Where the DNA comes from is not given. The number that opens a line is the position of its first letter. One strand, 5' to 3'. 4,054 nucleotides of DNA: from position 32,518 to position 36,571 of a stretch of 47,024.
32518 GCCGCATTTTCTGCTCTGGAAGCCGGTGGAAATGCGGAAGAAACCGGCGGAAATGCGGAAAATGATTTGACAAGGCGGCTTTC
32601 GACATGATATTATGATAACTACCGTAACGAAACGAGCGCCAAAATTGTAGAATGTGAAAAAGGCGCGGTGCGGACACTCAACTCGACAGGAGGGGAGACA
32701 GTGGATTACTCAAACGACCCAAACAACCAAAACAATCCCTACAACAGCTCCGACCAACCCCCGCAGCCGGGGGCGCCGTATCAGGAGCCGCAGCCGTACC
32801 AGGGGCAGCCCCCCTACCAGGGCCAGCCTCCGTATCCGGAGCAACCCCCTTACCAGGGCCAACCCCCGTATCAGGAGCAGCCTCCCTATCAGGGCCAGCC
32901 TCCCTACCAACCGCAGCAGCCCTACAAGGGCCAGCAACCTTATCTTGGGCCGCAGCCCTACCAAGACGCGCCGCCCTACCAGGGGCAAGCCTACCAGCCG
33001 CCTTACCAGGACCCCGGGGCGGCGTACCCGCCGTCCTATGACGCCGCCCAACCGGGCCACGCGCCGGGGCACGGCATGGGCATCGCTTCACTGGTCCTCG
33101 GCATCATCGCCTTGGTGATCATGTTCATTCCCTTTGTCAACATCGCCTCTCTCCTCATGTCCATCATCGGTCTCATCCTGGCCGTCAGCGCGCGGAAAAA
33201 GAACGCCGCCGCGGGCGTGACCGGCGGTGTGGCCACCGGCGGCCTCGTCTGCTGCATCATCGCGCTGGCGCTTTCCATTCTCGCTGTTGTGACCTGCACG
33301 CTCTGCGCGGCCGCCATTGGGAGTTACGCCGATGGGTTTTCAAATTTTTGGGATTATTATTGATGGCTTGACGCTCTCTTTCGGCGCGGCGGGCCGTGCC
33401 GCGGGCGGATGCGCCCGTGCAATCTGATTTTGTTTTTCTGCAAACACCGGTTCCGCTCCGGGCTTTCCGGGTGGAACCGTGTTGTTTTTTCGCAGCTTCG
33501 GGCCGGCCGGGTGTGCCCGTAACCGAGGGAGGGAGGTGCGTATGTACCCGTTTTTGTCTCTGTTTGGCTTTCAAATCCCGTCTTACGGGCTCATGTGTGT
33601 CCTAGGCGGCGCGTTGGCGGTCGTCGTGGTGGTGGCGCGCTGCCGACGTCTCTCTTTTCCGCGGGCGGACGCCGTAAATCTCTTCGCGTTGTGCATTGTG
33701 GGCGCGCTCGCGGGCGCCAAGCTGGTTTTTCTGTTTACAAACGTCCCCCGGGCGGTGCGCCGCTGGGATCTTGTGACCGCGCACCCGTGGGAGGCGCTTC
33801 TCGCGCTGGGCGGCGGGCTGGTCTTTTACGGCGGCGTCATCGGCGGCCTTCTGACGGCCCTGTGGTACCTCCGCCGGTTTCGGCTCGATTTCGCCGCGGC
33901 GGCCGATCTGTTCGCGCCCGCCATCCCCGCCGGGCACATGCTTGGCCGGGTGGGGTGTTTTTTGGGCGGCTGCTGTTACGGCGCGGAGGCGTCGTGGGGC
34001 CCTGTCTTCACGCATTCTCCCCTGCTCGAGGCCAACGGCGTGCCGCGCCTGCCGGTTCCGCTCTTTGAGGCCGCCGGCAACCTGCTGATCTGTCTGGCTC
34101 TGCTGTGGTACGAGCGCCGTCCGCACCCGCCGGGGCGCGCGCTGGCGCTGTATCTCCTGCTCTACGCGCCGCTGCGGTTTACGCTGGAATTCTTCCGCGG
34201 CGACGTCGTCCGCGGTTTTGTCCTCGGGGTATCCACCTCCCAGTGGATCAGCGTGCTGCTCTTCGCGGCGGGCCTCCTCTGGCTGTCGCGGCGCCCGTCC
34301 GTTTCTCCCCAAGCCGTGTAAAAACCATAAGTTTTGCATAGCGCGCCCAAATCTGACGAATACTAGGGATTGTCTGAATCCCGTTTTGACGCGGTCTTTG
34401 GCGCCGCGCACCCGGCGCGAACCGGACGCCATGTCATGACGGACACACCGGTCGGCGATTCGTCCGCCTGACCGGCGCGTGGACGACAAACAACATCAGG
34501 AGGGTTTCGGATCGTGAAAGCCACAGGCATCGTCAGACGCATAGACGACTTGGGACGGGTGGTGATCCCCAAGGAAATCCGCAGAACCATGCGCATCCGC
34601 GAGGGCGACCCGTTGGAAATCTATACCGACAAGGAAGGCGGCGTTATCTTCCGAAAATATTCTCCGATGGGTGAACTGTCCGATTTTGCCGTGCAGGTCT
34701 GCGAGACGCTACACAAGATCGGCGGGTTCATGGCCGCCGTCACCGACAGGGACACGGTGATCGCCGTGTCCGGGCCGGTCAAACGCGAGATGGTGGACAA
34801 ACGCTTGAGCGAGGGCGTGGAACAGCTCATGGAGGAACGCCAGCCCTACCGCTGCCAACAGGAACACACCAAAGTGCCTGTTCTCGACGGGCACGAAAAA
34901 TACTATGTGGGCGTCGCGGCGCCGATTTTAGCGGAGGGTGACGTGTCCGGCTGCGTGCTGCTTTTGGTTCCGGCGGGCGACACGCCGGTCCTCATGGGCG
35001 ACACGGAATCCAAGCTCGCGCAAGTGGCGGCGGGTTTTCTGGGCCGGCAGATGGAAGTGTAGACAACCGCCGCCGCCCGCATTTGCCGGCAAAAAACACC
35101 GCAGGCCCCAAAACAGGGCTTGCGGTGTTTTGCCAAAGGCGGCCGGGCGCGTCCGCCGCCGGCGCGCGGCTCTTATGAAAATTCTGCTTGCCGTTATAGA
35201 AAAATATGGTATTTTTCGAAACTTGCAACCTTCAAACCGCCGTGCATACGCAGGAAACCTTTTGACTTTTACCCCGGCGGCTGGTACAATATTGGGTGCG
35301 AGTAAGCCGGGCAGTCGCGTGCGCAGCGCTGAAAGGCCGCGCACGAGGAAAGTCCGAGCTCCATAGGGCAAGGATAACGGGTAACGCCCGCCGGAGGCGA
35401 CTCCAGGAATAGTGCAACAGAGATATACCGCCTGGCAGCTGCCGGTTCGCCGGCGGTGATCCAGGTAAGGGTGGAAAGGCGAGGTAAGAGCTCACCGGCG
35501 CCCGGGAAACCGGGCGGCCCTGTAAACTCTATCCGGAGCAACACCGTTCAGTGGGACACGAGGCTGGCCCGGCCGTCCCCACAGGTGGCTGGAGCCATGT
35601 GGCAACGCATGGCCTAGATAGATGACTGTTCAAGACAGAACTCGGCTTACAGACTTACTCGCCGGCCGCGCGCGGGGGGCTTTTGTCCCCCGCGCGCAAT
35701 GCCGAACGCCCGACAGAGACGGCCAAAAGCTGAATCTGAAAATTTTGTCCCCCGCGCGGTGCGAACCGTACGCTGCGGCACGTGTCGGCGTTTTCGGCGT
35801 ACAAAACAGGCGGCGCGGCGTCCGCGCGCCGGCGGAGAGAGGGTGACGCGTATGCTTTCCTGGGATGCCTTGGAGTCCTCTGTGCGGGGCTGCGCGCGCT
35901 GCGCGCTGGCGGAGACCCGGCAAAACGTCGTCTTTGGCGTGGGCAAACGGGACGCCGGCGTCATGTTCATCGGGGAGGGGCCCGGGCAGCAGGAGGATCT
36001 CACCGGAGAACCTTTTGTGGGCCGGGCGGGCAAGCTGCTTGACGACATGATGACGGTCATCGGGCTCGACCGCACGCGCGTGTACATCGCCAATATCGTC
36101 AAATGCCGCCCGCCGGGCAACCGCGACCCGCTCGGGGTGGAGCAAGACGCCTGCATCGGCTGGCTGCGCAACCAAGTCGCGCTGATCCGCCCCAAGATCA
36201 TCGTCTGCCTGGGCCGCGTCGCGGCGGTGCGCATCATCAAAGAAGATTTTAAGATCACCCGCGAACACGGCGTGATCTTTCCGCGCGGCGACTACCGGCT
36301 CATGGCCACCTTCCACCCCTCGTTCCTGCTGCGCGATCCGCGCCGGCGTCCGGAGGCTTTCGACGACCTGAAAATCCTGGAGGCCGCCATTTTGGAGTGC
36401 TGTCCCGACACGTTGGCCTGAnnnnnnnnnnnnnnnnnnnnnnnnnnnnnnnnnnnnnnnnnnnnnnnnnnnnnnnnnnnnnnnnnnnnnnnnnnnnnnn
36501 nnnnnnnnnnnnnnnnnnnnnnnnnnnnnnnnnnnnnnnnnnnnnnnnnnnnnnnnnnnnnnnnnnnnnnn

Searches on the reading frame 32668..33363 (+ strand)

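Call 95: search_protein_families(library=pfam, proteins=[window:32668-33363:+], max_evalue=0.01)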
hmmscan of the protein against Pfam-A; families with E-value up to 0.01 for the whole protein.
window:32668-33363:+ (231 aa): 1 family
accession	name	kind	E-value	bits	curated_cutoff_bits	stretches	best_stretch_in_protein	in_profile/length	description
PF13828.11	DUF4190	-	0.0071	16.5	35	1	137-206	1-62/62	Domain of unknown function (DUF4190)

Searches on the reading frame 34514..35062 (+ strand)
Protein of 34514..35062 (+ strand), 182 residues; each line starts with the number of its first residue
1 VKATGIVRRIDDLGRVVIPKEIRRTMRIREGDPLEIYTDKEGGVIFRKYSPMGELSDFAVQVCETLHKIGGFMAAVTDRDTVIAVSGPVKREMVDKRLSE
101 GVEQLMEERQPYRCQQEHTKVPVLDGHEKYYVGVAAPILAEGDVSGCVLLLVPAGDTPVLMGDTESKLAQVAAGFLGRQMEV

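Call 89: search_protein_families(library=pfam, proteins=[window:34514-35062:+], max_evalue=0.0001)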
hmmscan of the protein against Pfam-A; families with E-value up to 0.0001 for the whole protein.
window:34514-35062:+ (182 aa): 2 families
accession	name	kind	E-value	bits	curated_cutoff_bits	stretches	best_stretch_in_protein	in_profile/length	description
PF15714.11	SpoVT_C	-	1.9e-39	135.1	27.5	1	54-181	1-128/128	Stage V sporulation protein T C-terminal, transcription factor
PF04014.23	MazE_antitoxin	-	2.6e-11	43.7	24.7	1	7-50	1-44/48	Antidote-toxin recognition MazE, bacterial antitoxin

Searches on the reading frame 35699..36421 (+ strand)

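Call 89: search_protein_families(library=pfam, proteins=[window:35699-36421:+], max_evalue=0.0001)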
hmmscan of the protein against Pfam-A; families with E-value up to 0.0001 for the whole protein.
window:35699-36421:+ (240 aa): 1 family
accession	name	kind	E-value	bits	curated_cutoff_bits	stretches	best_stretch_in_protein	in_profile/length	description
PF03167.25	UDG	-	6.7e-35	120.7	24.3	1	79-222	1-138/141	Uracil DNA glycosylase superfamily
